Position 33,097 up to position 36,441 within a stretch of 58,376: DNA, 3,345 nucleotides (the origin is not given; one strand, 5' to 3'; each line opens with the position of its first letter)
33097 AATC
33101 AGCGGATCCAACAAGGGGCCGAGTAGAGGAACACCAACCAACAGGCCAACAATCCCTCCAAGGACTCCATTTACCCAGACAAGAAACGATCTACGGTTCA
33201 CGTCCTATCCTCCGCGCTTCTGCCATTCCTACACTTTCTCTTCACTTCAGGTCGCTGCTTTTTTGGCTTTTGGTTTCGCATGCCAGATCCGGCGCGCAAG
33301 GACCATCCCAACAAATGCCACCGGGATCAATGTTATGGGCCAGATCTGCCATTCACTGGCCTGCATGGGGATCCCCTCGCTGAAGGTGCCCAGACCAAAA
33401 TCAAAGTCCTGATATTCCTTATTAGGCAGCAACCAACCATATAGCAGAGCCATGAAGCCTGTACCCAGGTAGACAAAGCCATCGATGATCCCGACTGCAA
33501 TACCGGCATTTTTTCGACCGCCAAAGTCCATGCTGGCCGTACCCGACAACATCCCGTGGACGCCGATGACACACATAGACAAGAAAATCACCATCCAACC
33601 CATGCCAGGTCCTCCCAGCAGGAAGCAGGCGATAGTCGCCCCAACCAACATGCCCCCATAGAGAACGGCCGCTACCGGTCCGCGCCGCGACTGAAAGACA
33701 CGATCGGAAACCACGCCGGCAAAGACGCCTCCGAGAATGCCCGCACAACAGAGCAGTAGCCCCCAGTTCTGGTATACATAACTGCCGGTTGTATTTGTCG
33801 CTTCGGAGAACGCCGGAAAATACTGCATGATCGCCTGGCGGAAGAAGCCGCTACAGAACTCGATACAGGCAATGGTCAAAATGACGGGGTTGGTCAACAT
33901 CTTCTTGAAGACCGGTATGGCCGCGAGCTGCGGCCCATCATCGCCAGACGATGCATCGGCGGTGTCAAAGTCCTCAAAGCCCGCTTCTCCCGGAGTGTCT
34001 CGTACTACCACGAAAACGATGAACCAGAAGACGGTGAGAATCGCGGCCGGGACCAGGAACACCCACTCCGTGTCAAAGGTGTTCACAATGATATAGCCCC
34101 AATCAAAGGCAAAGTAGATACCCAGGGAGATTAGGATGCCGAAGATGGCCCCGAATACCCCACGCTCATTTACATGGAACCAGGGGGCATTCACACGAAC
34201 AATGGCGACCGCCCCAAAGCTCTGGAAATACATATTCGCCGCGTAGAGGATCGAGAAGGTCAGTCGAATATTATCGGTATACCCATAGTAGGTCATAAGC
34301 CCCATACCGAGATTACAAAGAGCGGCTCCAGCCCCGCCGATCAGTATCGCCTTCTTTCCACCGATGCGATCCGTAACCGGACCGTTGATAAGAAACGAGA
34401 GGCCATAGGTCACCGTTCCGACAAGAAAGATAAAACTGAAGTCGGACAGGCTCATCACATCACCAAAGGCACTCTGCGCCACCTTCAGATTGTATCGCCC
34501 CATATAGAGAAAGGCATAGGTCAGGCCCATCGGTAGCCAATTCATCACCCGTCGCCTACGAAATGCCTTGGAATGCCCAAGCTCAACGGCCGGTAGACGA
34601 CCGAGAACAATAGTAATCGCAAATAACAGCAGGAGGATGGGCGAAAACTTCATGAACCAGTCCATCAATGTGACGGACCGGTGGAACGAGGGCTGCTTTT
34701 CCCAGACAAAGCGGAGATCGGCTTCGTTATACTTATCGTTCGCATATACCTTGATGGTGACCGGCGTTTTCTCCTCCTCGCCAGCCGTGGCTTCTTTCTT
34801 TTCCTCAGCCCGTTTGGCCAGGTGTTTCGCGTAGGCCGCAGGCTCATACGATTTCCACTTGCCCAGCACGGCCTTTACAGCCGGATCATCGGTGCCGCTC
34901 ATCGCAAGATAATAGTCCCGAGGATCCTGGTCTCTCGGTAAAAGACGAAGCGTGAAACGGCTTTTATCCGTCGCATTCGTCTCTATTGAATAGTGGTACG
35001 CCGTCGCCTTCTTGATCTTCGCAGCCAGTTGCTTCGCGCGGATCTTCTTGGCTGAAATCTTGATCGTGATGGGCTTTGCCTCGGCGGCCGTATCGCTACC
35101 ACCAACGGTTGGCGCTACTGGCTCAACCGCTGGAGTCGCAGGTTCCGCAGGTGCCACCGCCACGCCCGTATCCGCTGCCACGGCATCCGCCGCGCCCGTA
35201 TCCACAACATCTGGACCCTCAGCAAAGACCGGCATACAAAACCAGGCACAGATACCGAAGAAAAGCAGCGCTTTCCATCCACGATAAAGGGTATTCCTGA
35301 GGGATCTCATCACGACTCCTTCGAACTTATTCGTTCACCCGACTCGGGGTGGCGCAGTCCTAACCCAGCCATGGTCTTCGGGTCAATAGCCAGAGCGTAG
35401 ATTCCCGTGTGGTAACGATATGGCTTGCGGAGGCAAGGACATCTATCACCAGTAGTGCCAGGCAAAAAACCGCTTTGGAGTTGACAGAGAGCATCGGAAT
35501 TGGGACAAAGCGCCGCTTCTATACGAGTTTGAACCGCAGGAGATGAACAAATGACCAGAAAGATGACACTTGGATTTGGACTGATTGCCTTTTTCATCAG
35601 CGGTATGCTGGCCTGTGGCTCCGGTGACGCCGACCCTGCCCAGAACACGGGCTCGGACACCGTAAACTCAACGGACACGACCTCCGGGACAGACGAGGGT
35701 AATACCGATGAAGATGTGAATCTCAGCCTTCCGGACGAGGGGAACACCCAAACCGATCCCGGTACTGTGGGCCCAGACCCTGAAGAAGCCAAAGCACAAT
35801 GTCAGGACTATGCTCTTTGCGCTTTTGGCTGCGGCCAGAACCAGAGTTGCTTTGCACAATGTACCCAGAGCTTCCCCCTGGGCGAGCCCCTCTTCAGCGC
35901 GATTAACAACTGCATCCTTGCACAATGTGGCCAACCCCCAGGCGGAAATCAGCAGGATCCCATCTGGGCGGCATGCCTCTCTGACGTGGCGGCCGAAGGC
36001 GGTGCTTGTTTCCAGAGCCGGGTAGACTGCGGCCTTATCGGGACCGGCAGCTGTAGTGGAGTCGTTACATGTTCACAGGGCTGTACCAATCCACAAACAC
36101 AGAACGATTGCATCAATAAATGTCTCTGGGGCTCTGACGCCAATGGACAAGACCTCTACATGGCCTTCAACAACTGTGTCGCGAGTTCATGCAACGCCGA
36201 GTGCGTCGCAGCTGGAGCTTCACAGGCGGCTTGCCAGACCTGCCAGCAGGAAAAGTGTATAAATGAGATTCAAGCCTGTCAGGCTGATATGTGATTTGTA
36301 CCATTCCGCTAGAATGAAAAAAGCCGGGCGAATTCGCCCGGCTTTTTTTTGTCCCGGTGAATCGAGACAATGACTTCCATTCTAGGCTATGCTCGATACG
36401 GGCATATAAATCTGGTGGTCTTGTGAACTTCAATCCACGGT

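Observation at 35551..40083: Tandem trio of lipoprotein genes sharing an unrecognised ~160-aa, 22-cysteine, internally duplicated C-terminal module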

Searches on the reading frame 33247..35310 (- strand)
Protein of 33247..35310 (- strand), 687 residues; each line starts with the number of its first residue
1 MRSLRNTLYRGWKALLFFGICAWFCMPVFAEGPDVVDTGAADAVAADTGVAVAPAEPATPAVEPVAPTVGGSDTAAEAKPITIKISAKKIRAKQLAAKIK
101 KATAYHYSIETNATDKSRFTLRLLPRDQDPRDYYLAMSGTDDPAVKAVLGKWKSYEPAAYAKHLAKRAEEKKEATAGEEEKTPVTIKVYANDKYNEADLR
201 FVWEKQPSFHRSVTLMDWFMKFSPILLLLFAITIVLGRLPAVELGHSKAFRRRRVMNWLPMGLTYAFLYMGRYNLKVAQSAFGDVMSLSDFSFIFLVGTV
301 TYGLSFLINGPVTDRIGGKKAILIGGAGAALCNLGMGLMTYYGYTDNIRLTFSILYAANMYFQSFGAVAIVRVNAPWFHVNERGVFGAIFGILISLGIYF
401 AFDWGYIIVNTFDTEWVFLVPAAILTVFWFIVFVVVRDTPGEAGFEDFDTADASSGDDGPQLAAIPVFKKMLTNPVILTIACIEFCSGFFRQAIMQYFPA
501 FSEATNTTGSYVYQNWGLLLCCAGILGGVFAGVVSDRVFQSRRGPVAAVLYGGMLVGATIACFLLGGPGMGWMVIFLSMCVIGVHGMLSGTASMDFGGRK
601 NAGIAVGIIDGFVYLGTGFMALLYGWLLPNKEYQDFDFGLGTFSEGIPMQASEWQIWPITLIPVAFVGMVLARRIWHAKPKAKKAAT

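Call 42: search_protein_families(library=pfam, proteins=[window:33247-35310:-], max_evalue=0.001)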
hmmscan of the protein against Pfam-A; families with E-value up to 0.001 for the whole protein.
window:33247-35310:- (687 aa): 1 family
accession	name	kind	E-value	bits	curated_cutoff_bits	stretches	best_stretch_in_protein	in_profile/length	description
PF07690.21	MFS_1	-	5.4e-25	88.5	33.4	1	262-619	2-345/347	Major Facilitator Superfamily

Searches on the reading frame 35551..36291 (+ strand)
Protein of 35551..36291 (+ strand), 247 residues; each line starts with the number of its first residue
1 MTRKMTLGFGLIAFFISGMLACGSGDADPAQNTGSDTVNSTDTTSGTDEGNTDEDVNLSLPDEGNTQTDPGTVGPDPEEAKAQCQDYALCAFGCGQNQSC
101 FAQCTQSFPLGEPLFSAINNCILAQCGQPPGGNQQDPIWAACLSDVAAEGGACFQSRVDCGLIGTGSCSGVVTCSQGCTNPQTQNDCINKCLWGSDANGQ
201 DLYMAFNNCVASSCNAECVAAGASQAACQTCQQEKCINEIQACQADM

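Call 4: search_protein_families(library=pfam, proteins=[window:35551-36291:+], max_evalue=1)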
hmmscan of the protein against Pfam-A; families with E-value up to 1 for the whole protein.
window:35551-36291:+ (247 aa): 0 families

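Call 5: search_protein_families(library=ncbifam, proteins=[window:35551-36291:+], max_evalue=1)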
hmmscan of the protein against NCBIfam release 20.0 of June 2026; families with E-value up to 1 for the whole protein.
window:35551-36291:+ (247 aa): 1 family
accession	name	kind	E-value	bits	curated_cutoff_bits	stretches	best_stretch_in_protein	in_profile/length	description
NF058595.1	invert_tail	domain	0.34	11.3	37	1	6-47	56-98/113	lipo-invert putative C-terminal anchoring domain-containing protein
